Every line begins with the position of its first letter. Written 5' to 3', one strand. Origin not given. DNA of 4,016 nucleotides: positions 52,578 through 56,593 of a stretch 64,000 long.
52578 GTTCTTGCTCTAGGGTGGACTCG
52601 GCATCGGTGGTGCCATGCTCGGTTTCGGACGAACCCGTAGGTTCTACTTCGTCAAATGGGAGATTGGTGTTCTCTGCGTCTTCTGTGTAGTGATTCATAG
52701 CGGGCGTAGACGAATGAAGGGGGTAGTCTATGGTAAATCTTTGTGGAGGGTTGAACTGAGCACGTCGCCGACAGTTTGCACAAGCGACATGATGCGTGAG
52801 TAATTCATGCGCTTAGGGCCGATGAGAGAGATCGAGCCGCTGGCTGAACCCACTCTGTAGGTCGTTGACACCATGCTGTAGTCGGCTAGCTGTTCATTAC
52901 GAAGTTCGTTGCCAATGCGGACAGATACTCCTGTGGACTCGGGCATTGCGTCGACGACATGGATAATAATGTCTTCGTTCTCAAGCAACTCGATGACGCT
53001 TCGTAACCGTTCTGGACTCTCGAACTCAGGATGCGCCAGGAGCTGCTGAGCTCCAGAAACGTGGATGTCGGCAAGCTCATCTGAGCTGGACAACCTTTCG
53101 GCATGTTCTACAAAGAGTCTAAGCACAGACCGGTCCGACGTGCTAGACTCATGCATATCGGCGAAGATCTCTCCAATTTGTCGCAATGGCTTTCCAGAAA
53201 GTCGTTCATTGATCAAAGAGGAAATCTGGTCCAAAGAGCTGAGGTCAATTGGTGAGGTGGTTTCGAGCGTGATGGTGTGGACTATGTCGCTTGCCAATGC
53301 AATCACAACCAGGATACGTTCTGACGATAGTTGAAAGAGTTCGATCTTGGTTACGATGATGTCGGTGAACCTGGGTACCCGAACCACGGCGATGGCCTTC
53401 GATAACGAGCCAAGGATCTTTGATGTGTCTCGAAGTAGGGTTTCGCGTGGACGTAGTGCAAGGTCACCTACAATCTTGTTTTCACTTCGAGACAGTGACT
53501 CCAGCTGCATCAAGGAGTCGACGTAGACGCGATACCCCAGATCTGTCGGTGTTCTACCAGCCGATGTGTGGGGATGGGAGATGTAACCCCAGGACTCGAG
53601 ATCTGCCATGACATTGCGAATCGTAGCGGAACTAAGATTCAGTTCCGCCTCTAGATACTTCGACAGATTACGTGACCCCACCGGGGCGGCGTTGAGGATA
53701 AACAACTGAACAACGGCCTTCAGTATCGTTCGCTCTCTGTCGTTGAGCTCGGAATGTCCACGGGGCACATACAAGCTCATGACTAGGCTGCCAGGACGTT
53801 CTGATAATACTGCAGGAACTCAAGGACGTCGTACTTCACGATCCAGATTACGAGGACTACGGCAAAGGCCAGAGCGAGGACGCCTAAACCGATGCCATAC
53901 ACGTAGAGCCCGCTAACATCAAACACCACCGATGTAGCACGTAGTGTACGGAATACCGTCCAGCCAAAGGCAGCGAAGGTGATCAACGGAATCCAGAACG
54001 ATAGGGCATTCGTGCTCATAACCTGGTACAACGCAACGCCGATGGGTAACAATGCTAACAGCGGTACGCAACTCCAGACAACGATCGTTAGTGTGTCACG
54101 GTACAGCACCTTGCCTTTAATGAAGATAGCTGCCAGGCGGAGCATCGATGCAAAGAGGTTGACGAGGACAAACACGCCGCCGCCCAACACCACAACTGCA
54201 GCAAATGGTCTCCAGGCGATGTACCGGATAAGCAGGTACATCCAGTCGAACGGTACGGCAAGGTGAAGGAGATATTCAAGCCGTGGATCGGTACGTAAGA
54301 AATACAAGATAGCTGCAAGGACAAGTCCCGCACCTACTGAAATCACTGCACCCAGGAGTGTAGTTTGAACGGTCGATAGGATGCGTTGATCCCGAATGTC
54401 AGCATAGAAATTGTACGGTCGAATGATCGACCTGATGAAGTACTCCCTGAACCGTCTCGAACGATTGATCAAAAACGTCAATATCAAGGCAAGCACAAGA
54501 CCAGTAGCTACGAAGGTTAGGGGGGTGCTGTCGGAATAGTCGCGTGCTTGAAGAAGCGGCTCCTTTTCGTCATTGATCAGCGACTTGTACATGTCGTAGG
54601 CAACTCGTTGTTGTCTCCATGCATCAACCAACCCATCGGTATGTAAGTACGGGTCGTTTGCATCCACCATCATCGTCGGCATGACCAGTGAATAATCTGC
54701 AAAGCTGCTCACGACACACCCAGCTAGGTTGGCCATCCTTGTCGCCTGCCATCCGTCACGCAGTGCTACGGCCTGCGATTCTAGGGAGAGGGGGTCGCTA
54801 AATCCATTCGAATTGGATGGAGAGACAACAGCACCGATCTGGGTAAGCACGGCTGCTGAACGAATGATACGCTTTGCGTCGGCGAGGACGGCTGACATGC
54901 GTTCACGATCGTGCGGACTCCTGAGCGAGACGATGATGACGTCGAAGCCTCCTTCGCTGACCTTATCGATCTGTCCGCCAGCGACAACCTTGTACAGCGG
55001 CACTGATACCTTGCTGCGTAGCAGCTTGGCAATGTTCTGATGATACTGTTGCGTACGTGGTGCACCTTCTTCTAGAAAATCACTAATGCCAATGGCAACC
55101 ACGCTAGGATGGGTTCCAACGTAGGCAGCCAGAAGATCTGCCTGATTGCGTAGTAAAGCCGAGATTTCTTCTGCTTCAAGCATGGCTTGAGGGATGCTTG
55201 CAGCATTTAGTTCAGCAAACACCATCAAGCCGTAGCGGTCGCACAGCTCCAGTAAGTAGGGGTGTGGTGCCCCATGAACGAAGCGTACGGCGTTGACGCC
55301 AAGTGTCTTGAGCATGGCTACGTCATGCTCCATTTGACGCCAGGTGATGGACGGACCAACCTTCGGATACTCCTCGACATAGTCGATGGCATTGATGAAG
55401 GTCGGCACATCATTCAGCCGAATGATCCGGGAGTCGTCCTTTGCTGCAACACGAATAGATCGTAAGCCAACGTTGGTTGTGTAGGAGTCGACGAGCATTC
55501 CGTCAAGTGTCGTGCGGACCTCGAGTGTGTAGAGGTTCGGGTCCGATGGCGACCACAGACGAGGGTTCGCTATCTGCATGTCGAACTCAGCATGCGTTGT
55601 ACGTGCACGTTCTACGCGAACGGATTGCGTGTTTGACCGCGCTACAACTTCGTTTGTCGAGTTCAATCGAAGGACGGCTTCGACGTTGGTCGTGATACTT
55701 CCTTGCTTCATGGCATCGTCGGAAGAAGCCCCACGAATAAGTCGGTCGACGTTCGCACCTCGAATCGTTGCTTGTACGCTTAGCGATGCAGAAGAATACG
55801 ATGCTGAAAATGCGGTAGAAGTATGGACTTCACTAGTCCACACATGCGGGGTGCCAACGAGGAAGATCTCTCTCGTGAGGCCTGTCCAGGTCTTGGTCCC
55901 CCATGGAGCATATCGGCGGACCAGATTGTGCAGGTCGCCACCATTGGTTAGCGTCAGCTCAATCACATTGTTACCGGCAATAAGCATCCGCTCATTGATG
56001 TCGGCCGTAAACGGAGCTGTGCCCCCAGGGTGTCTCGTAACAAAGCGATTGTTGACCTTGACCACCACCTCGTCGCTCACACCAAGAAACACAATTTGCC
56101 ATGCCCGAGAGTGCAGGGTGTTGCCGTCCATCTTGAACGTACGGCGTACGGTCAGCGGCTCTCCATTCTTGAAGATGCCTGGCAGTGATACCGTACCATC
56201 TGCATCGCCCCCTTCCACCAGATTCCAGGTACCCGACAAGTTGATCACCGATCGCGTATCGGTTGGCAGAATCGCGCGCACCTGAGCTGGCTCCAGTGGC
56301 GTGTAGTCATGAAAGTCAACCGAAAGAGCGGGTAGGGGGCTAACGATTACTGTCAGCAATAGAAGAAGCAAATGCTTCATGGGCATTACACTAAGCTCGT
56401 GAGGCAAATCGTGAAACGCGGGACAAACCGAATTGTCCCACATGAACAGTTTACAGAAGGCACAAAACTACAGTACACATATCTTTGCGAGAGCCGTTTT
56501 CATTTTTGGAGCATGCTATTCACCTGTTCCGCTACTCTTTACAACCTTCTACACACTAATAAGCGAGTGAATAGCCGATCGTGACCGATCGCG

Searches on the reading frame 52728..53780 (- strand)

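Call 76: search_protein_families(library=pfam, proteins=[window:52728-53780:-], max_evalue=0.00001)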
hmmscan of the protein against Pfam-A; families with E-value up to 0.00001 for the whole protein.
window:52728-53780:- (350 aa): 1 family
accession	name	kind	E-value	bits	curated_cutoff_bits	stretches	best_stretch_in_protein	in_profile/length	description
PF01628.27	HrcA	-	1.2e-50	172.9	22.2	1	113-331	1-215/215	HrcA protein C terminal domain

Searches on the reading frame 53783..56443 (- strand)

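Call 76: search_protein_families(library=pfam, proteins=[window:53783-56443:-], max_evalue=0.00001)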
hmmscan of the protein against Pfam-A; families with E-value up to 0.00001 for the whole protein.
window:53783-56443:- (886 aa): 3 families
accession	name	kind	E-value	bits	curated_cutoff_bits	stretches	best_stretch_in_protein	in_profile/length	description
PF00703.27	Glyco_hydro_2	-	3.4e-13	50.7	23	1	248-328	30-109/109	Glycosyl hydrolases family 2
PF02836.23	Glyco_hydro_2_C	-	1.7e-12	47.6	21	1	340-420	7-89/302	Glycosyl hydrolases family 2, TIM barrel domain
PF02837.24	Glyco_hydro_2_N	-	3.2e-06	27.6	28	1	99-165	69-133/169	Glycosyl hydrolases family 2, sugar binding domain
